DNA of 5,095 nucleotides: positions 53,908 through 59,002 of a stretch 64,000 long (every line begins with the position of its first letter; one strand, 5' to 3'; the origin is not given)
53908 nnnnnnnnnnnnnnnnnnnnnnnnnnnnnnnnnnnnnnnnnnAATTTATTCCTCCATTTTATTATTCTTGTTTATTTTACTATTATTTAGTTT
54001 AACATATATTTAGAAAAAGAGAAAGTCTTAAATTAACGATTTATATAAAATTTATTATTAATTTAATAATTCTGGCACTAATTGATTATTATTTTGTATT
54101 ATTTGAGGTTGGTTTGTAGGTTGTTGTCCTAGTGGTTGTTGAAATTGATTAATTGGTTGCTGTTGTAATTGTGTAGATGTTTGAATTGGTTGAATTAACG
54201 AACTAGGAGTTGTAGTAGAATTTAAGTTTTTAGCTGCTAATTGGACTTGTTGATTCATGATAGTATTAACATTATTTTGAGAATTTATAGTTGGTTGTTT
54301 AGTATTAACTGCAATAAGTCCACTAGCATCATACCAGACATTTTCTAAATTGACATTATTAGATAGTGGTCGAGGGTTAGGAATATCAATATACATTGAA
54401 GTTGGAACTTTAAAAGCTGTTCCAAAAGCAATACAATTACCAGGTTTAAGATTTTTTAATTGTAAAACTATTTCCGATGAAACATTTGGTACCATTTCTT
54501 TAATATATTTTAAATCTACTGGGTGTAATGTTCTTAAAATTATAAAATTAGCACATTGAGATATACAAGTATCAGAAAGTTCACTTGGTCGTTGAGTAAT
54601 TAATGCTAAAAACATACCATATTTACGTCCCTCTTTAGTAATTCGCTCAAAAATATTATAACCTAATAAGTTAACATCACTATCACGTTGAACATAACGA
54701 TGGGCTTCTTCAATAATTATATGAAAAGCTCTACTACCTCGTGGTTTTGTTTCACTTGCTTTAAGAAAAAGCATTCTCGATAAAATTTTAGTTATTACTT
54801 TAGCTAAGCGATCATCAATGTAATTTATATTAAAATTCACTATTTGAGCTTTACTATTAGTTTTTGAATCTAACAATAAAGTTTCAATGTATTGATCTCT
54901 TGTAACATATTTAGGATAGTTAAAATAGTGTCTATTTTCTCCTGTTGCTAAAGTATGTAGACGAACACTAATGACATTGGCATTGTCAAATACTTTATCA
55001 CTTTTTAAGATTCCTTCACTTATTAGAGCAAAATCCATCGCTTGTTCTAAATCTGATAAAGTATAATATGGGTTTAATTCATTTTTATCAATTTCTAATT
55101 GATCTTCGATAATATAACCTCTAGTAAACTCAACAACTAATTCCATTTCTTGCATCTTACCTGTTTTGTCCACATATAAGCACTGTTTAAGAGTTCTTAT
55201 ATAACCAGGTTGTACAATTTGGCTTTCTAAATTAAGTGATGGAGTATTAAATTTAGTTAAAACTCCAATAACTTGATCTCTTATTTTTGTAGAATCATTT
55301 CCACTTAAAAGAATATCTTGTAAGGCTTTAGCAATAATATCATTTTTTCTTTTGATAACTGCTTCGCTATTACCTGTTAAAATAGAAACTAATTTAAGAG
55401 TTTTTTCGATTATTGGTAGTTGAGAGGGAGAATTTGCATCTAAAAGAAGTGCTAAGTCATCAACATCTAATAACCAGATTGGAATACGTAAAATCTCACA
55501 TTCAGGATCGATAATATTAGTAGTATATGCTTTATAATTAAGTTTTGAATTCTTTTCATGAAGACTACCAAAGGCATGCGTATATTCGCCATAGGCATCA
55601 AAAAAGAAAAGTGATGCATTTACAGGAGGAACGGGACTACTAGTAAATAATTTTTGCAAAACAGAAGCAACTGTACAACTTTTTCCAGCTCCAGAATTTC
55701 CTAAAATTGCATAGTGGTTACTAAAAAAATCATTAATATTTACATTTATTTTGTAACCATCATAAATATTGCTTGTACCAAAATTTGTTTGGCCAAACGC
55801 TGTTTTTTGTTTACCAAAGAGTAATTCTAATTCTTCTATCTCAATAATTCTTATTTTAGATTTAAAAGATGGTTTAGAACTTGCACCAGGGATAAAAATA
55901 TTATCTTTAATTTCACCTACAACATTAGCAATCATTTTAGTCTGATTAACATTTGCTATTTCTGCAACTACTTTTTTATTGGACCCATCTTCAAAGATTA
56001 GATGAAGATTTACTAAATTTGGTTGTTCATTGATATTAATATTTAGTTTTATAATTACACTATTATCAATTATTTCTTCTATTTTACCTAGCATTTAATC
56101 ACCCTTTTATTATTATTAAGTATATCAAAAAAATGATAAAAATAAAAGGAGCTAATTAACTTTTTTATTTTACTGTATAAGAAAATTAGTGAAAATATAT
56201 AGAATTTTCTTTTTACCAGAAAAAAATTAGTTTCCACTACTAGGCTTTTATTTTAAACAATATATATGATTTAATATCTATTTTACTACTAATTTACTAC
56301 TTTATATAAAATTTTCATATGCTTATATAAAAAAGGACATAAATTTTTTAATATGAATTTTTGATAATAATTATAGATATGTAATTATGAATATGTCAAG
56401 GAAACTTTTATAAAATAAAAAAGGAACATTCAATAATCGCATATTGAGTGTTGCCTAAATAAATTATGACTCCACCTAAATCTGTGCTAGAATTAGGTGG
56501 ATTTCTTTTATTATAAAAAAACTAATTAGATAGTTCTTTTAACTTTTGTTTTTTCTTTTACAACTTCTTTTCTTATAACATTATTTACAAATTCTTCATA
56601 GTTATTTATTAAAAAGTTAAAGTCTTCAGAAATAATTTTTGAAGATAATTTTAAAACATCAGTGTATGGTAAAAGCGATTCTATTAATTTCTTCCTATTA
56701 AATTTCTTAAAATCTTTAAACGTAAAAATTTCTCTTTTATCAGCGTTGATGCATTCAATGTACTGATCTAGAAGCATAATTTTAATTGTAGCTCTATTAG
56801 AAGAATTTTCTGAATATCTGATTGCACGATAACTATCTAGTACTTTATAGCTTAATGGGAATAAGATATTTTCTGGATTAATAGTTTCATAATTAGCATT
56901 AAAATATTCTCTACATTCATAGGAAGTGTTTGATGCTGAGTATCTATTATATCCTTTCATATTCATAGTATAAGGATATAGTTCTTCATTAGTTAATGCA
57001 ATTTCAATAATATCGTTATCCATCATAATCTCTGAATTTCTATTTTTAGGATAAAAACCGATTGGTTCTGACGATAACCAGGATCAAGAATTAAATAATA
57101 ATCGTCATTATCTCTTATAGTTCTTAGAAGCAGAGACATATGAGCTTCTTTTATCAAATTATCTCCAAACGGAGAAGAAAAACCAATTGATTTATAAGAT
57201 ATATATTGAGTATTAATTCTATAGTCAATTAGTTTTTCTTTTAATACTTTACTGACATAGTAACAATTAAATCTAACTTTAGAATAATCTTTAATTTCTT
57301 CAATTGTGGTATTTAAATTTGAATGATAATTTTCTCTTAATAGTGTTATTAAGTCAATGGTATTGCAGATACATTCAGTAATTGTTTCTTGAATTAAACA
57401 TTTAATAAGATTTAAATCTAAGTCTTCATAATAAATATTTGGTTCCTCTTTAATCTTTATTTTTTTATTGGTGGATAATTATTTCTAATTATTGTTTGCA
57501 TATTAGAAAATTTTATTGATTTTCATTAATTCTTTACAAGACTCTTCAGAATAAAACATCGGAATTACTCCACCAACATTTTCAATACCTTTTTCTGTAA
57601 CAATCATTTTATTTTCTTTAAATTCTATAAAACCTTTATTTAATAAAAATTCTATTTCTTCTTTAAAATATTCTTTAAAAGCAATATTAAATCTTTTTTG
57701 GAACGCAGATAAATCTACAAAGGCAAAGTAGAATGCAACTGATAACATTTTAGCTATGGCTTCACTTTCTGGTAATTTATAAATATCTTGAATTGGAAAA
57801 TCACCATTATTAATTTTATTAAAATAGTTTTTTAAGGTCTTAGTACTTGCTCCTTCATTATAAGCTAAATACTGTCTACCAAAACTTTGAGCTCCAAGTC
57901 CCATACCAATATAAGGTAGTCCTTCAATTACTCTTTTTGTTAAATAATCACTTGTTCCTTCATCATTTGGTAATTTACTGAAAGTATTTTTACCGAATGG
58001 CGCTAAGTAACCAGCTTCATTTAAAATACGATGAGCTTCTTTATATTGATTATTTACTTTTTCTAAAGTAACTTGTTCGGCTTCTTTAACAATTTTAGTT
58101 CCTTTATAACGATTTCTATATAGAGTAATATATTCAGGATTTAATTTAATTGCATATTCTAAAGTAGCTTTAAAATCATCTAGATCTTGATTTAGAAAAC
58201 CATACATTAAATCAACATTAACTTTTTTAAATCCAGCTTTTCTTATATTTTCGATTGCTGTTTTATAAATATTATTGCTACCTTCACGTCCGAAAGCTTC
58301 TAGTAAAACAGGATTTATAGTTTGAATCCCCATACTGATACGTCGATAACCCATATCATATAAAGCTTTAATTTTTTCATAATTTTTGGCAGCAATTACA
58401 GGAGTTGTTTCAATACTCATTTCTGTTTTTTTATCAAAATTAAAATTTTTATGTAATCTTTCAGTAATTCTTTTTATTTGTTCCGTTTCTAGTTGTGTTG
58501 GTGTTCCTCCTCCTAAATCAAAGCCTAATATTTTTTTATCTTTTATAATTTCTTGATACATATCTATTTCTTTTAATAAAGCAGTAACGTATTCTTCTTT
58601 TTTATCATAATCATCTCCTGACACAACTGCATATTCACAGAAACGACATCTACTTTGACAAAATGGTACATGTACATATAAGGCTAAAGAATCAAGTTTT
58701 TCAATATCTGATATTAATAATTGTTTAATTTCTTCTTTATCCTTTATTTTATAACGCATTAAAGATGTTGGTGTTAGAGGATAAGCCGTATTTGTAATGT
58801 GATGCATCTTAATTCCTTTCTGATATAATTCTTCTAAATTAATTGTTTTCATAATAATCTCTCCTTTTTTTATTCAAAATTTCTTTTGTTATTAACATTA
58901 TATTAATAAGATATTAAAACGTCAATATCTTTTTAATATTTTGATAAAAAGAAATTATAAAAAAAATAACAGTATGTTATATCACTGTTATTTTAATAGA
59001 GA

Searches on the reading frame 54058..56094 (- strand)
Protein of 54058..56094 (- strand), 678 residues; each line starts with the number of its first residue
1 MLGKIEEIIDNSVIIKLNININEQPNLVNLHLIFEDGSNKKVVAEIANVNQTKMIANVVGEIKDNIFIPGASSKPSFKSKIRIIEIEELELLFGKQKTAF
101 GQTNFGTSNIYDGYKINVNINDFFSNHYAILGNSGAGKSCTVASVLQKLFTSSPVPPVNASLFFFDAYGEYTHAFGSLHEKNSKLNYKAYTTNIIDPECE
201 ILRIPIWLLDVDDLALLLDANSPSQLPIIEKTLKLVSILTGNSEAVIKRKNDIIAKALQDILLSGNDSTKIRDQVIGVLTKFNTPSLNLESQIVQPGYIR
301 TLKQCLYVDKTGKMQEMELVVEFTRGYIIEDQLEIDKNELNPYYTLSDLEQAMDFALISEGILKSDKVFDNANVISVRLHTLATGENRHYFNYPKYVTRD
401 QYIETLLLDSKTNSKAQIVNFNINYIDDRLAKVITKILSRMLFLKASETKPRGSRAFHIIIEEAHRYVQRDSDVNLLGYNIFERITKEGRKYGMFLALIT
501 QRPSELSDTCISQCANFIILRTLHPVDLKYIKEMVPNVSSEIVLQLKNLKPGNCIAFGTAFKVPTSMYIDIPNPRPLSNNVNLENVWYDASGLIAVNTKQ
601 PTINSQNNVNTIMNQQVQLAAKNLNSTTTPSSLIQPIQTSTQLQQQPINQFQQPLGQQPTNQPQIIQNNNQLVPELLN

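Call 11: search_protein_families(library=pfam, proteins=[window:54058-56094:-], max_evalue=0.0001)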
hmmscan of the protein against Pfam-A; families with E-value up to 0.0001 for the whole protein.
window:54058-56094:- (678 aa): 1 family
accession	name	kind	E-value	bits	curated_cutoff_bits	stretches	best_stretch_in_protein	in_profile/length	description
PF01935.23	DUF87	-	4.7e-20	73.1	23.2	1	113-278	11-165/220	Helicase HerA, central domain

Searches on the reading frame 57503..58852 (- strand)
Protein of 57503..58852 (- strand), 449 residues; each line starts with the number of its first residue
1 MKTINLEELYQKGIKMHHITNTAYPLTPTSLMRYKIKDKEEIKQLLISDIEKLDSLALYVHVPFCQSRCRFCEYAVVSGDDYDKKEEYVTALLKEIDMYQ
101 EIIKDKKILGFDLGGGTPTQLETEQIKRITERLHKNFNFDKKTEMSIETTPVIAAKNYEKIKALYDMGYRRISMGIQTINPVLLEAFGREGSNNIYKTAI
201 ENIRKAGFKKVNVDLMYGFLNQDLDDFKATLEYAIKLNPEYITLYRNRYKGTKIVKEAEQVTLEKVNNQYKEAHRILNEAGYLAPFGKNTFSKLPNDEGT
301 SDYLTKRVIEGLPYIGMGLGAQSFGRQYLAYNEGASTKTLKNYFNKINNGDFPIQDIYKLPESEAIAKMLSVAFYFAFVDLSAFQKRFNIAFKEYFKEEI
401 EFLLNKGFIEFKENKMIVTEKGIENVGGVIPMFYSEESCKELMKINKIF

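Call 11: search_protein_families(library=pfam, proteins=[window:57503-58852:-], max_evalue=0.0001)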
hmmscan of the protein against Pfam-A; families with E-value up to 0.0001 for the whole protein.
window:57503-58852:- (449 aa): 2 families
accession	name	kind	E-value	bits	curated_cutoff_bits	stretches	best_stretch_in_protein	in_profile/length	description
PF04055.27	Radical_SAM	-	1e-22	81.5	29.5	1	59-233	1-165/166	Radical SAM superfamily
PF06969.22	HemN_C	-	6.4e-06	26.6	24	1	379-423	21-65/67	HemN C-terminal domain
